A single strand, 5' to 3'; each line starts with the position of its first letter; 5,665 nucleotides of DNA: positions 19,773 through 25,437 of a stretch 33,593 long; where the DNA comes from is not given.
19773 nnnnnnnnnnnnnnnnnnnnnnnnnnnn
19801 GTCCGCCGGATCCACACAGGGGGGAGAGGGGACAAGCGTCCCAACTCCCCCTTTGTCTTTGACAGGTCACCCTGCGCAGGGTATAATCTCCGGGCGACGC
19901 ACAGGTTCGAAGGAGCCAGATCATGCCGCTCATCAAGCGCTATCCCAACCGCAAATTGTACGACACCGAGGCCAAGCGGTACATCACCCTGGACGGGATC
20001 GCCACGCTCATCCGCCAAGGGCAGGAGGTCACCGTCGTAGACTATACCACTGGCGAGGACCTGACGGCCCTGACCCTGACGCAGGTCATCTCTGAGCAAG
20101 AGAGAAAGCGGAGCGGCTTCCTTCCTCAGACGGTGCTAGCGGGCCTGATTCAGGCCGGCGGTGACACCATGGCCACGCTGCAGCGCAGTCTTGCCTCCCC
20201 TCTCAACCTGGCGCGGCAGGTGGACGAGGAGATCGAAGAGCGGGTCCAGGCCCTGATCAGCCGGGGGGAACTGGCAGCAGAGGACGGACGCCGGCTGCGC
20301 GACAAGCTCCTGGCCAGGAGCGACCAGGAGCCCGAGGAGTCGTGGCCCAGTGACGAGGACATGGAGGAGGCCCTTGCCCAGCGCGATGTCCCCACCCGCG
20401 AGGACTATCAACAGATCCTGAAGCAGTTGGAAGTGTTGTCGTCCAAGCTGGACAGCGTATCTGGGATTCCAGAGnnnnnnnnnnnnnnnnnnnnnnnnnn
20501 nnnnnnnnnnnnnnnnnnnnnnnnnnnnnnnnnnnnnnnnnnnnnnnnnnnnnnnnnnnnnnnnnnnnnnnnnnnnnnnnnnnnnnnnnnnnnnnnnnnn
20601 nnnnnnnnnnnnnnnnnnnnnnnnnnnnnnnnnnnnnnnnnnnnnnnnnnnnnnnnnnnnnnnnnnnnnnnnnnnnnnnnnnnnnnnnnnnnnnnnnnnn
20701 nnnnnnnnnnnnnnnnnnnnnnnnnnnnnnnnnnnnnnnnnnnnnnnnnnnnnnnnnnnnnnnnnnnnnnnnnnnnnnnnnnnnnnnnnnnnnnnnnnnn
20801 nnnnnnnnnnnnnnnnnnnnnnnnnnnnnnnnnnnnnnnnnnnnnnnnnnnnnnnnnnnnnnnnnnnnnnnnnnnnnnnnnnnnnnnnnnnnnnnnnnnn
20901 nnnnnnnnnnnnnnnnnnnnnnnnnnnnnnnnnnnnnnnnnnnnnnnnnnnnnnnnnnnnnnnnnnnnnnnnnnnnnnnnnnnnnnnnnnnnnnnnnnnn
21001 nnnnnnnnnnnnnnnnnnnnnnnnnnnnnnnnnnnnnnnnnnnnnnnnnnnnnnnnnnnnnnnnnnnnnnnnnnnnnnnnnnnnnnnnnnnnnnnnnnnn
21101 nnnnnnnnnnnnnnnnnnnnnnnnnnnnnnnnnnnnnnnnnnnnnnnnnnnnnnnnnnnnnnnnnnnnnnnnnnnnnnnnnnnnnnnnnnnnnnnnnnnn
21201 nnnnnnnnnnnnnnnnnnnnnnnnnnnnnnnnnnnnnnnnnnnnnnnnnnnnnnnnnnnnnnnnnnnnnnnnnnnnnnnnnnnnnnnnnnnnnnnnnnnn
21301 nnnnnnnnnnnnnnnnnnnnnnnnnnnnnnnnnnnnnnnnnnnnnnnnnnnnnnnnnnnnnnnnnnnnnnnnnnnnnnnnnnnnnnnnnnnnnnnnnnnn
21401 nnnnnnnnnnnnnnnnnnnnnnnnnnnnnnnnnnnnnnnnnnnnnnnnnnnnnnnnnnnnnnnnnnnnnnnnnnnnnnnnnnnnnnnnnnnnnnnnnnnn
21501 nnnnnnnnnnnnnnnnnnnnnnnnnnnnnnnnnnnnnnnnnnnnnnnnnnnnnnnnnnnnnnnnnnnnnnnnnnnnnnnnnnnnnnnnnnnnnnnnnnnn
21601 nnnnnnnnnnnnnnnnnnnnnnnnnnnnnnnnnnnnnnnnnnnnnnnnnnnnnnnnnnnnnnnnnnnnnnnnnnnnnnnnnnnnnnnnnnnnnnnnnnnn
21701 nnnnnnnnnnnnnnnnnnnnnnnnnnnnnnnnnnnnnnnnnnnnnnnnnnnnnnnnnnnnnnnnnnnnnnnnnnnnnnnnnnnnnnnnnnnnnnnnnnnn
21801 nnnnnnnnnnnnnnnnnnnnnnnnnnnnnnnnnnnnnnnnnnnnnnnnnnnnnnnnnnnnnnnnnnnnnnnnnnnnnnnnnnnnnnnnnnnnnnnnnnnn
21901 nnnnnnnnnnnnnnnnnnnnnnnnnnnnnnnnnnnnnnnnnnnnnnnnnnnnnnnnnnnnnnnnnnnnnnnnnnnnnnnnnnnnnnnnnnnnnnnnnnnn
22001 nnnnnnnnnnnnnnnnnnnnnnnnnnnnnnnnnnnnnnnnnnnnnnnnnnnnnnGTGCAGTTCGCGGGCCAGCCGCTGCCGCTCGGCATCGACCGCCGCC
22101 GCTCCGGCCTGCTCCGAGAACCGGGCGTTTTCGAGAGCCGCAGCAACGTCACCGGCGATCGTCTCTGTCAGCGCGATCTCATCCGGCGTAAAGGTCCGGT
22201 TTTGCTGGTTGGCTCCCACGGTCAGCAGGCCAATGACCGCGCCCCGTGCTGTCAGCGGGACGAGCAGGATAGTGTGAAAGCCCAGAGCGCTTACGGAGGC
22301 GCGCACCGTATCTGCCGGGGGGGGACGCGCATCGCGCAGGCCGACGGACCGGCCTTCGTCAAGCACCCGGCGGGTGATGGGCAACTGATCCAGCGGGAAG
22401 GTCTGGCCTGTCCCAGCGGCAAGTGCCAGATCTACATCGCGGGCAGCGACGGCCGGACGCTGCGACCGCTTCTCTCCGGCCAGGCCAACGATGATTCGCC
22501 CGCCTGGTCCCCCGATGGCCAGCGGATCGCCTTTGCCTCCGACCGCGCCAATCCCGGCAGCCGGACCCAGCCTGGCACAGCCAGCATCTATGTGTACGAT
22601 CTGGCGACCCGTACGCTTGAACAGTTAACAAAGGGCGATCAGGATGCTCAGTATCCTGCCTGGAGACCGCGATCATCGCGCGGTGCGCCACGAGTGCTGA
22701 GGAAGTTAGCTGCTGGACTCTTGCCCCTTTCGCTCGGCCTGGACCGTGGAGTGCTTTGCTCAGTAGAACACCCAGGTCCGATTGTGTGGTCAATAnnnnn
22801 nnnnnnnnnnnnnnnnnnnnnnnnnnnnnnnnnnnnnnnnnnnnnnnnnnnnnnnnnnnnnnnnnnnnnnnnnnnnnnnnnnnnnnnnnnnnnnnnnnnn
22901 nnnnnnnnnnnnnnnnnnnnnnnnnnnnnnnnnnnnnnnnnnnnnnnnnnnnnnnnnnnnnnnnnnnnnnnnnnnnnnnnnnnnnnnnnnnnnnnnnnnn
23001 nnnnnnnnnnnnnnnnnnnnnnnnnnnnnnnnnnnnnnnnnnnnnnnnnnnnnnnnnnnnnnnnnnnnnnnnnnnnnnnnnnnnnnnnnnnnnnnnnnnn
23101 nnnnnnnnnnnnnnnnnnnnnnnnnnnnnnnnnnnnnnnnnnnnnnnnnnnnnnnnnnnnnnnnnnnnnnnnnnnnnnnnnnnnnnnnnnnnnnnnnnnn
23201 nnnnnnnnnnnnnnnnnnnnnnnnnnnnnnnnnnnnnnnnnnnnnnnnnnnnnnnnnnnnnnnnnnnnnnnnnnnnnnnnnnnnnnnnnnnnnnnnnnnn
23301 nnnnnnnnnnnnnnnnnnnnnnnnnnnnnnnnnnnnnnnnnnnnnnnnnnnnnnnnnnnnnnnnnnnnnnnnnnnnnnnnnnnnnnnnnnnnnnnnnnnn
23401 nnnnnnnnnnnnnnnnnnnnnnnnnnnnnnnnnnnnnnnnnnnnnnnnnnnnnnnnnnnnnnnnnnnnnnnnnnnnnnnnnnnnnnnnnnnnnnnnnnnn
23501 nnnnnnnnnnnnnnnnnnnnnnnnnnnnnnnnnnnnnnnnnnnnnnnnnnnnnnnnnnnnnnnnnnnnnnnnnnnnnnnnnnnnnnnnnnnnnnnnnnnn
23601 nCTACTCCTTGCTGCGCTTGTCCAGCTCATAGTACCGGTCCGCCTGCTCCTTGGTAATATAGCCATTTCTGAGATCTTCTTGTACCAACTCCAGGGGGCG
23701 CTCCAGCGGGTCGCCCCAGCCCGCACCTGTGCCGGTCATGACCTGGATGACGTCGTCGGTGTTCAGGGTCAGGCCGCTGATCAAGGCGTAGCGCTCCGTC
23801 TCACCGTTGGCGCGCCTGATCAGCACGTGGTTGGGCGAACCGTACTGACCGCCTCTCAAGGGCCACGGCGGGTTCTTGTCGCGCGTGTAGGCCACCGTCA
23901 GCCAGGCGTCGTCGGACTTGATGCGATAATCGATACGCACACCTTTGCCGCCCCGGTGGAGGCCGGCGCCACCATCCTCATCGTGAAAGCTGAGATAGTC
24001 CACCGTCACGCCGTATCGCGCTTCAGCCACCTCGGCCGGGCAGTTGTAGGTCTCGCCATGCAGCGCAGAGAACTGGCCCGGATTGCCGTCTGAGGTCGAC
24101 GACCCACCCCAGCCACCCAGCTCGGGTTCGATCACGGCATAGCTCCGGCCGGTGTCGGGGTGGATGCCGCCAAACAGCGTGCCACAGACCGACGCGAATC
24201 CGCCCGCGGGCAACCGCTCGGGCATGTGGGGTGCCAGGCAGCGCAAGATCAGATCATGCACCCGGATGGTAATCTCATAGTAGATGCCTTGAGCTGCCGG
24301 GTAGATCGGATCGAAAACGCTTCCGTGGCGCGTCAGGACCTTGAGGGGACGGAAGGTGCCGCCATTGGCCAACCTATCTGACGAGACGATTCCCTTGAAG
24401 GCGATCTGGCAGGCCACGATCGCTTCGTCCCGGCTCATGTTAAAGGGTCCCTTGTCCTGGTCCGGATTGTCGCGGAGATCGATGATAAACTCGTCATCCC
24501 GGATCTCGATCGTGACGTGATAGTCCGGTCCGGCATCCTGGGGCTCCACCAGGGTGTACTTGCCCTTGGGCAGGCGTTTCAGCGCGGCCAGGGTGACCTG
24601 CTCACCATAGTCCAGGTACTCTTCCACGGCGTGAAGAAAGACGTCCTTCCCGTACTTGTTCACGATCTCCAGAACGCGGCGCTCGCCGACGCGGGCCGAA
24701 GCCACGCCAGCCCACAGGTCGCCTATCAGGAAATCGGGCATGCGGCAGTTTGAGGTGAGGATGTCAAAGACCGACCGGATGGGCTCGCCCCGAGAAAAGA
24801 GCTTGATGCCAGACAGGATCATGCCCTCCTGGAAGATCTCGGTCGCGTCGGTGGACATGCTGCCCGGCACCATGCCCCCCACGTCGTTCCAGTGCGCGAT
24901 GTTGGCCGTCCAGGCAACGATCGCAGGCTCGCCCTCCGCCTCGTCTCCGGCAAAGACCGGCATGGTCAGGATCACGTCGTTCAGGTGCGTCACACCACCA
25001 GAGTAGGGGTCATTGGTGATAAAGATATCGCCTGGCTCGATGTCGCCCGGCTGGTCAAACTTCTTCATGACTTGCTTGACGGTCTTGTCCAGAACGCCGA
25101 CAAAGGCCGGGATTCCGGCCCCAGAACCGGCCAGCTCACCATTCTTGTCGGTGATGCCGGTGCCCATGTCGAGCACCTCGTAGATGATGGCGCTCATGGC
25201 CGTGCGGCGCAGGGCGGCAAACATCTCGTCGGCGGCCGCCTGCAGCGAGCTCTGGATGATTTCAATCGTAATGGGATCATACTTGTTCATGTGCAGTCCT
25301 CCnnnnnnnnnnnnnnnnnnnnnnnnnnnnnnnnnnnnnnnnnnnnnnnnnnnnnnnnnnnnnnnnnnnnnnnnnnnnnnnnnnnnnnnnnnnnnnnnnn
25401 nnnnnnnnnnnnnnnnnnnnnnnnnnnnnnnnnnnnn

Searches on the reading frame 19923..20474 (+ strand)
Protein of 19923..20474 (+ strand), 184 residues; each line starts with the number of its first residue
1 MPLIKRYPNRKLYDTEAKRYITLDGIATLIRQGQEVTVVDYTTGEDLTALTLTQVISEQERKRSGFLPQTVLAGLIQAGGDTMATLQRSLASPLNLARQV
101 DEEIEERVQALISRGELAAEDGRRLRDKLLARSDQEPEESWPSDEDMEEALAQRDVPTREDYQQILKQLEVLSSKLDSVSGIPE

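Call 37: search_protein_families(library=pfam, proteins=[window:19923-20474:+], max_evalue=0.001)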
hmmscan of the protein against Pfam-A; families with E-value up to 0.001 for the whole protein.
window:19923-20474:+ (184 aa): 1 family
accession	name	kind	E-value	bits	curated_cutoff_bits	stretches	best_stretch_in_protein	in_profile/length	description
PF07879.16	PHB_acc_N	-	8.3e-27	93.5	25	1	3-62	1-60/61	PHB/PHA accumulation regulator DNA-binding domain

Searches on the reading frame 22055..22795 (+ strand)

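Call 36: search_protein_families(library=pfam, proteins=[window:22055-22795:+], max_evalue=0.001)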
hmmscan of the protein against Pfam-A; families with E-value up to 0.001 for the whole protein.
window:22055-22795:+ (247 aa): 2 families
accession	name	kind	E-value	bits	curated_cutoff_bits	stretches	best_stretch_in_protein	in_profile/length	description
PF07676.18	PD40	-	6.1e-13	48.8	20.9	1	136-180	1-38/38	WD40-like Beta Propeller Repeat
PF00930.27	DPPIV_N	-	3.7e-05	23.1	22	0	173-208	20-55/354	Dipeptidyl peptidase IV (DPP IV) N-terminal region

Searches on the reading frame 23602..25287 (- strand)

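Call 36: search_protein_families(library=pfam, proteins=[window:23602-25287:-], max_evalue=0.001)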
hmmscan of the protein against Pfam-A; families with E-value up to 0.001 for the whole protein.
window:23602-25287:- (561 aa): 1 family
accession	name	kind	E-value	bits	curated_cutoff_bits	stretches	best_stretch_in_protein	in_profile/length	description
PF02538.19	Hydantoinase_B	-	7.4e-150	500.3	26.8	1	4-527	1-519/519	Hydantoinase B/oxoprolinase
